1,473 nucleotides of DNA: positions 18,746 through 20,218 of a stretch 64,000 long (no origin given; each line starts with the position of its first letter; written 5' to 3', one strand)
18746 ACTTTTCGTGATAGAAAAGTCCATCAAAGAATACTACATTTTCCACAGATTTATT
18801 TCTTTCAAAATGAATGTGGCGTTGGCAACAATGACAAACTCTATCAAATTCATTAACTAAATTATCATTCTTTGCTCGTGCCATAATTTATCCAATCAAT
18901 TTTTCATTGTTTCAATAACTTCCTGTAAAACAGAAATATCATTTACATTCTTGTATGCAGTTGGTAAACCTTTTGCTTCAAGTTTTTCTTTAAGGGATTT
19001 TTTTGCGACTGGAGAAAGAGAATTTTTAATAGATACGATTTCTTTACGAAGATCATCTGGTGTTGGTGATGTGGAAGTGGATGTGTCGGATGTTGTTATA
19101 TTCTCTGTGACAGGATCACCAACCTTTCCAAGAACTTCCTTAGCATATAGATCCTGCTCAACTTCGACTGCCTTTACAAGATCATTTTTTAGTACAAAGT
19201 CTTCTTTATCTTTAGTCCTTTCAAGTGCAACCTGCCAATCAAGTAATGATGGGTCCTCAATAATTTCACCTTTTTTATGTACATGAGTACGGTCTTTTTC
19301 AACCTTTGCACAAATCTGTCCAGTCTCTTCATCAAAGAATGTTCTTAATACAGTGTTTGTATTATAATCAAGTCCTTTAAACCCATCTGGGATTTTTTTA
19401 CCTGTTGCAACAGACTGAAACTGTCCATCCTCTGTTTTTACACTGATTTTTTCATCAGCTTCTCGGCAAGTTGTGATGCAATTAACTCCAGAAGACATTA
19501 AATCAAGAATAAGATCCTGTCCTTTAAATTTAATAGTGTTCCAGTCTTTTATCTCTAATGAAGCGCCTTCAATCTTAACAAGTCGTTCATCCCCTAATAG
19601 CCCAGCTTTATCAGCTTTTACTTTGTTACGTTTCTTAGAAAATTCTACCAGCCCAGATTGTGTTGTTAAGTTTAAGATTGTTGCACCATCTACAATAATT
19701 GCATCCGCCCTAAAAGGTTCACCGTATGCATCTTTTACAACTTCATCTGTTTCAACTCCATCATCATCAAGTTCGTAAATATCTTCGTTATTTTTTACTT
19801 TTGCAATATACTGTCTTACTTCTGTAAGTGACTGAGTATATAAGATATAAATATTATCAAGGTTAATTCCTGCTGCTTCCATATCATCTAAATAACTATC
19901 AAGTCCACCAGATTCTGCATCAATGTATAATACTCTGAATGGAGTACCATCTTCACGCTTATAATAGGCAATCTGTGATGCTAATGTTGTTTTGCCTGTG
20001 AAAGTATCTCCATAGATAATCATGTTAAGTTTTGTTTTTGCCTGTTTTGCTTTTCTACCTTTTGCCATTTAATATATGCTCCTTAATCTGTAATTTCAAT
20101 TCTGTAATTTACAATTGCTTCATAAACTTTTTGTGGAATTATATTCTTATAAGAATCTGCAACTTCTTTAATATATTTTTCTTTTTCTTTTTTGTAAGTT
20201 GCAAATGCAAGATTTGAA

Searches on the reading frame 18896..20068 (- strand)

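Call 19: search_protein_families(library=phrogs, proteins=[window:18896-20068:-], max_evalue=0.00001)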
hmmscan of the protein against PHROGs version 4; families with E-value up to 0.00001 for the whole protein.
window:18896-20068:- (390 aa): 2 families
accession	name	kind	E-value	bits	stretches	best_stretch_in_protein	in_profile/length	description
phrog_1366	-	unknown function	3.6e-20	73.7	1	2-322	3-267/307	-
phrog_124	-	DNA, RNA and nucleotide metabolism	1.9e-08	35.1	1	8-369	37-335/382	Sak4-like ssDNA annealing protein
